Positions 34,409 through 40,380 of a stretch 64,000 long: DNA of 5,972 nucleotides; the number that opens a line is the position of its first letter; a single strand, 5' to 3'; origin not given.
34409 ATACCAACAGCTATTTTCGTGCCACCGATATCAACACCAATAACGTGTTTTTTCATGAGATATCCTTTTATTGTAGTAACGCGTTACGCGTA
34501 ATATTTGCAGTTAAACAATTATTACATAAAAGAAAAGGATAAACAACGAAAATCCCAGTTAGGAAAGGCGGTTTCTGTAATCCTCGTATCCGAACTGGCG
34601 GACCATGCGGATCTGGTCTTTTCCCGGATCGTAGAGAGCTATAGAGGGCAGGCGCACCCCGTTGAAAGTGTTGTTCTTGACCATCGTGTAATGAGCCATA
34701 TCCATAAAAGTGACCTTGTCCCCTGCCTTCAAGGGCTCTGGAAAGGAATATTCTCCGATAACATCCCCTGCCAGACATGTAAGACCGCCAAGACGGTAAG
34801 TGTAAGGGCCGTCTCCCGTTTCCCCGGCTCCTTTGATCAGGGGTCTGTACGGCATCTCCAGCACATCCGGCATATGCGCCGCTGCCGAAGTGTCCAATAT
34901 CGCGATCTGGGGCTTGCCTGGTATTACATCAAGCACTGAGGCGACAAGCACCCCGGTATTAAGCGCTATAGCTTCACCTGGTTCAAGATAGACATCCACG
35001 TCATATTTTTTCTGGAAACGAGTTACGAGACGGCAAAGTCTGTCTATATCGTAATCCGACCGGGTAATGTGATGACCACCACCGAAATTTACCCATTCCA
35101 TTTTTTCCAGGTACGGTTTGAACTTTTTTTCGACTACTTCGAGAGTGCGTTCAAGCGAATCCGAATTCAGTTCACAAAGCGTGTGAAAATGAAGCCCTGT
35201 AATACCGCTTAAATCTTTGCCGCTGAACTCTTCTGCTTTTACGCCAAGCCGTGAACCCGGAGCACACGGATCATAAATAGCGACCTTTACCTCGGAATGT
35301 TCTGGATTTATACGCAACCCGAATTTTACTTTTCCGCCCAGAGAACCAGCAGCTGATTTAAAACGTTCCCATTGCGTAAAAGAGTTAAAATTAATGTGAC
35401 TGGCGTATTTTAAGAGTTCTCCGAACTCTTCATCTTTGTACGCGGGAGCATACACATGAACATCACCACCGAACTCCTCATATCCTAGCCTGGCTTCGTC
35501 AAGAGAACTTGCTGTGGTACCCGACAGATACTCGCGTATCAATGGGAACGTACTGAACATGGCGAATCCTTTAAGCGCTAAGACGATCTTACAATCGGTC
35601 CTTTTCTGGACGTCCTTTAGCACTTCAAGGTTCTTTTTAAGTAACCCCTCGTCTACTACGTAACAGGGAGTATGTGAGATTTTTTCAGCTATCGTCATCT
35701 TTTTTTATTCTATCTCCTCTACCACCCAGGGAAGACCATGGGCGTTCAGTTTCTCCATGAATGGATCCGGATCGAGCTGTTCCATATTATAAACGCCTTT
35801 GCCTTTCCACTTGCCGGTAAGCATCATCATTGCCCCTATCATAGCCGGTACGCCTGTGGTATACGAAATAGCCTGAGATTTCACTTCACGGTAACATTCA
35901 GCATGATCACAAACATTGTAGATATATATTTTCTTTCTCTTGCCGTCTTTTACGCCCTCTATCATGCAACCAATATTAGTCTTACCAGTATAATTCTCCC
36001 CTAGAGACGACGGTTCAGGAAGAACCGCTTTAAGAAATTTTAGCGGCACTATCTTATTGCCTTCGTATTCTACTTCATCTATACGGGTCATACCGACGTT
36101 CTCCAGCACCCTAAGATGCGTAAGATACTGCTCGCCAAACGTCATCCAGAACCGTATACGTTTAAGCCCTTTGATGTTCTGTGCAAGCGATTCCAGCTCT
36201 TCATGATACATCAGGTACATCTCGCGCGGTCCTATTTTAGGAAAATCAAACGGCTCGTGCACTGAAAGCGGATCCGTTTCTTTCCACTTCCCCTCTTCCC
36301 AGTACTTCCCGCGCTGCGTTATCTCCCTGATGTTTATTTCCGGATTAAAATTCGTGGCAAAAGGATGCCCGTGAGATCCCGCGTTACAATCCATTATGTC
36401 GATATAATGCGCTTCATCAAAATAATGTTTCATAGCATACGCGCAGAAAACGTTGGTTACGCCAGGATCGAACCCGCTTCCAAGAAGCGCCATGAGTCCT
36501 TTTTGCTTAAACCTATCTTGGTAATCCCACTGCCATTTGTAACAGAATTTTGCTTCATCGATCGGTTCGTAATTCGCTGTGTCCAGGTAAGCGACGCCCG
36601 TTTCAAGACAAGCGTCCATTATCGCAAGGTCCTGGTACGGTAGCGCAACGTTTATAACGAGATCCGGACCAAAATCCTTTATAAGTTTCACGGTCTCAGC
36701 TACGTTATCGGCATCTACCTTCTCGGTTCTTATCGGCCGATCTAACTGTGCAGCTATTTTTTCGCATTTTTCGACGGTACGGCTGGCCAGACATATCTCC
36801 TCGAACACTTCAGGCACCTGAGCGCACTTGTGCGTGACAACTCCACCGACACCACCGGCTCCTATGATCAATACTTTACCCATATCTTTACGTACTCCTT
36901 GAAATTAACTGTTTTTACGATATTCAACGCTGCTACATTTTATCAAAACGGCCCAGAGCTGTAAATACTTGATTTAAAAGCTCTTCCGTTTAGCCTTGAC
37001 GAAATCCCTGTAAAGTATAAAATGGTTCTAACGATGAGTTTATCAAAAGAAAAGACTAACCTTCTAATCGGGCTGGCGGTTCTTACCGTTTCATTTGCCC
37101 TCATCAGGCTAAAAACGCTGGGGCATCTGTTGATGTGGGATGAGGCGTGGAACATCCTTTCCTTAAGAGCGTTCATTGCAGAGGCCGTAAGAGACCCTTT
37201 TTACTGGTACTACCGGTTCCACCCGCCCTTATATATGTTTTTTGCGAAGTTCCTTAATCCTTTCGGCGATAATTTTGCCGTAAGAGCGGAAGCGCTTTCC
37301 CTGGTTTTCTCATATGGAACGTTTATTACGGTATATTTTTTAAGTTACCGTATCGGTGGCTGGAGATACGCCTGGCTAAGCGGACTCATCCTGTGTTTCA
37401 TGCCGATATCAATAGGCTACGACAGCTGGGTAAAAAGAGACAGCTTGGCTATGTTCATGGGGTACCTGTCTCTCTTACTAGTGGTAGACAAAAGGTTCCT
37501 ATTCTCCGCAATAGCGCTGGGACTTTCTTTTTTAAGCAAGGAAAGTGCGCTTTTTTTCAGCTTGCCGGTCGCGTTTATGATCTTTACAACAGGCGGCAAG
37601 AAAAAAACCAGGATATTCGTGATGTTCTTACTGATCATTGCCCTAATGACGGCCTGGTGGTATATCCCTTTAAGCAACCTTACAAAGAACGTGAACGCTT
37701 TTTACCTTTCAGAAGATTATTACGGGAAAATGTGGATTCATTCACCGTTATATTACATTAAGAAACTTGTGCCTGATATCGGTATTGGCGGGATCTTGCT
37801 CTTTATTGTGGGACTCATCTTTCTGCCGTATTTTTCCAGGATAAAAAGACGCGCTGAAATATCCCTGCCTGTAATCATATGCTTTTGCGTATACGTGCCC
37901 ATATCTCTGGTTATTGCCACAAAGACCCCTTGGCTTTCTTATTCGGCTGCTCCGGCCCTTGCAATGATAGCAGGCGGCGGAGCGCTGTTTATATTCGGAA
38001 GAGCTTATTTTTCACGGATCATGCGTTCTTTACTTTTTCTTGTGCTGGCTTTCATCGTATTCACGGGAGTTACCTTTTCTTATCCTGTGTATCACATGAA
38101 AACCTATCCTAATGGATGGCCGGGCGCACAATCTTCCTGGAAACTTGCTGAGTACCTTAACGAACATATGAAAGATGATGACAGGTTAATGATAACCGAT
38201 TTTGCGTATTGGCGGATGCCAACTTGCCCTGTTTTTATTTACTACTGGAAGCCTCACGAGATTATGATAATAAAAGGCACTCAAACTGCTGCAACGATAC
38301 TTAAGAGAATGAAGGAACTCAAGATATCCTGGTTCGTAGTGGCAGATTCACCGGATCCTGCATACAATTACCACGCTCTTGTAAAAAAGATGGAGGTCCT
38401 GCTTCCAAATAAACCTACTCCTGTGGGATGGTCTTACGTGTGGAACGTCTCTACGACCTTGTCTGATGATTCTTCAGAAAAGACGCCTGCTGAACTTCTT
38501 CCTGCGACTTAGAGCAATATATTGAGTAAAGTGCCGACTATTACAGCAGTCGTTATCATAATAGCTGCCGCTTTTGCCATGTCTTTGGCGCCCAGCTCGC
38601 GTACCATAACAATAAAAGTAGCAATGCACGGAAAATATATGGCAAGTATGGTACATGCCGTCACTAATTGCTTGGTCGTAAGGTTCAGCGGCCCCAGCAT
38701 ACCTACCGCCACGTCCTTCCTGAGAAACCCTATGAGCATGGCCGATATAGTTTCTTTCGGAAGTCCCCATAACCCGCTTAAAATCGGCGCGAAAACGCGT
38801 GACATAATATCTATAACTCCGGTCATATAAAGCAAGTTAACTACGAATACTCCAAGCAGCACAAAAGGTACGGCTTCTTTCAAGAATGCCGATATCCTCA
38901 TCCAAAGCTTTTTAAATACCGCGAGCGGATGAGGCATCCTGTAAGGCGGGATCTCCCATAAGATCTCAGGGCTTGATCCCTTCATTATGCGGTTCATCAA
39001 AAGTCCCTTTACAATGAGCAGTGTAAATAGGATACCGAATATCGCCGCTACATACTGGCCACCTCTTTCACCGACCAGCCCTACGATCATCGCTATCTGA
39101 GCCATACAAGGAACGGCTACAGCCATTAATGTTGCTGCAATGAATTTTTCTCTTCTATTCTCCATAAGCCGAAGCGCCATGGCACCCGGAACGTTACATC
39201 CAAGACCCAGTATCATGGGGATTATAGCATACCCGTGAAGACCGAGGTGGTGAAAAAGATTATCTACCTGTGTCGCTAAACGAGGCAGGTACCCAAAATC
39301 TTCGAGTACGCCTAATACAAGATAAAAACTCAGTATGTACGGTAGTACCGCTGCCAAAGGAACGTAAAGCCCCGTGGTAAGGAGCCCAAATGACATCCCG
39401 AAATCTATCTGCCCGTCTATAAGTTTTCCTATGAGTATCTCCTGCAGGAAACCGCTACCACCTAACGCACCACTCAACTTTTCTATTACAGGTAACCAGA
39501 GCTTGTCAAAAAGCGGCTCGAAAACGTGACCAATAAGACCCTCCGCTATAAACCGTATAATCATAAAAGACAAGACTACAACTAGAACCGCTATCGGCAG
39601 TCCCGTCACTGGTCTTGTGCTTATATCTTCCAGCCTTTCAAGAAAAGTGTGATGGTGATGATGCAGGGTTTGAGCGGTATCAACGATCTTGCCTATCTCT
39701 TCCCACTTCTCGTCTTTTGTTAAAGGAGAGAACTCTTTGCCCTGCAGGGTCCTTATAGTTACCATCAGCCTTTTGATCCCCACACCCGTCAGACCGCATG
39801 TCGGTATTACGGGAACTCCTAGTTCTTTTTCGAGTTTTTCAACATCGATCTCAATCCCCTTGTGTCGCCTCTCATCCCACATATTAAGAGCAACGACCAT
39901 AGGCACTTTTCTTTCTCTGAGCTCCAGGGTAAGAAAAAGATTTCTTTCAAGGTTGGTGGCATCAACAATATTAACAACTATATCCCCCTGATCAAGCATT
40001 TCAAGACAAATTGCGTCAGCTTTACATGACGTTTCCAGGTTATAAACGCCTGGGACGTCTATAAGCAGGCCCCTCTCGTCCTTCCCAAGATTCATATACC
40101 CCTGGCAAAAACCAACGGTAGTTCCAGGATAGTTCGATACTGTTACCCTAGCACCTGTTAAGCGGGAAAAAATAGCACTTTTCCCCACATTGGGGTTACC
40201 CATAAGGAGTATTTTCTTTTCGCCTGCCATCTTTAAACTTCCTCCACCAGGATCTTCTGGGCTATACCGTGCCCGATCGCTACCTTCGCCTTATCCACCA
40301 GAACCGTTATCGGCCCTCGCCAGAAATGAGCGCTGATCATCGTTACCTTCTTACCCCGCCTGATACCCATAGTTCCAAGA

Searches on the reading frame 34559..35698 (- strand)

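Call 6: search_protein_families(library=pfam, proteins=[window:34559-35698:-], max_evalue=0.00001)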
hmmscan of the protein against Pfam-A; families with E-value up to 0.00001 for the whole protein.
window:34559-35698:- (379 aa): 1 family
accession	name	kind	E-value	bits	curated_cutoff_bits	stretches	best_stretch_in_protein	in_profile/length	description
PF00278.28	Orn_DAP_Arg_deC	-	1.4e-12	48.2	23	1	12-334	1-94/95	Pyridoxal-dependent decarboxylase, C-terminal sheet domain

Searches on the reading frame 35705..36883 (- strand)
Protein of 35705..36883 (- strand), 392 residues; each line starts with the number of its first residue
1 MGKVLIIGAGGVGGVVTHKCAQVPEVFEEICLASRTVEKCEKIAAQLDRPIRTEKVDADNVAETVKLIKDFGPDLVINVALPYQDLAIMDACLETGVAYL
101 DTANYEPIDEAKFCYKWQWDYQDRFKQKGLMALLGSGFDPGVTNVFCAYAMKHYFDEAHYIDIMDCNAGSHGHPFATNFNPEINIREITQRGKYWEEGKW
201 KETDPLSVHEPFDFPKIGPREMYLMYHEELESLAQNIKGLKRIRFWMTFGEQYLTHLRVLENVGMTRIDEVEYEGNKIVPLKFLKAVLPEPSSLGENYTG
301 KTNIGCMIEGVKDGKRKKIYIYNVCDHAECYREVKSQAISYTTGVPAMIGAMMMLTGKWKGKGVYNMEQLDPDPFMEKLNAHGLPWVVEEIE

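Call 6: search_protein_families(library=pfam, proteins=[window:35705-36883:-], max_evalue=0.00001)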
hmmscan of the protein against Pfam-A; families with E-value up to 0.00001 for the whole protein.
window:35705-36883:- (392 aa): 2 families
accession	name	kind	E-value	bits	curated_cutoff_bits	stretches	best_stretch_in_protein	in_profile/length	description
PF16653.10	Sacchrp_dh_C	-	4e-51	175.1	31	1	137-384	1-265/265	Saccharopine dehydrogenase C-terminal domain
PF03435.24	Sacchrp_dh_NADP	-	2.4e-35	122.1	25.1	1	4-133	1-129/129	Saccharopine dehydrogenase NADP binding domain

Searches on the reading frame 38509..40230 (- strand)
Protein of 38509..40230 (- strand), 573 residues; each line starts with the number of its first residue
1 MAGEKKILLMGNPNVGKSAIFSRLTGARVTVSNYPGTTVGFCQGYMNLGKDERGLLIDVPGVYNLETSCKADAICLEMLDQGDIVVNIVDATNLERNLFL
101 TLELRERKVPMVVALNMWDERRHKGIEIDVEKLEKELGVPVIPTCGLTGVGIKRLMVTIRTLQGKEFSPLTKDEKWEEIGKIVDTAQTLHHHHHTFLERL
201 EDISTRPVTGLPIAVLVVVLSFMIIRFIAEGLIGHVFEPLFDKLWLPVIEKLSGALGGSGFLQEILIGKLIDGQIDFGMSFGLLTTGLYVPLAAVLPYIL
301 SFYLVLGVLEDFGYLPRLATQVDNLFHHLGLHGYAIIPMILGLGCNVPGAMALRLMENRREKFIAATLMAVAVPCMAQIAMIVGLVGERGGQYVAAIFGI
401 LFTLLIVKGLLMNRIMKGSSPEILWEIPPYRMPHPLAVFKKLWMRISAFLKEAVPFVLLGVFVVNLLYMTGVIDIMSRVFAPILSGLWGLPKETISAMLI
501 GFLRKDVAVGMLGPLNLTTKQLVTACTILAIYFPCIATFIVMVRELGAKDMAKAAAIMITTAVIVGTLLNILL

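Call 49: search_protein_families(library=pfam, proteins=[window:38509-40230:-], max_evalue=0.000001)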
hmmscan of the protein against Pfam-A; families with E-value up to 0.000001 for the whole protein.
window:38509-40230:- (573 aa): 4 families
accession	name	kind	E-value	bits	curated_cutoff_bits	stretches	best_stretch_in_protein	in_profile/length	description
PF02421.24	FeoB_N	-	1.7e-48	164.5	27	1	6-158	2-155/156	Ferrous iron transport protein B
PF07670.19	Gate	-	3.4e-34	117.9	29.6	2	294-388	3-103/104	Nucleoside recognition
PF01926.29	MMR_HSR1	-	5.3e-17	62.4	21.9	1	6-116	1-112/113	50S ribosome-binding GTPase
PF07664.17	FeoB_C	-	4.2e-09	36.4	26.6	1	396-445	3-54/54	Ferrous iron transport protein B C terminus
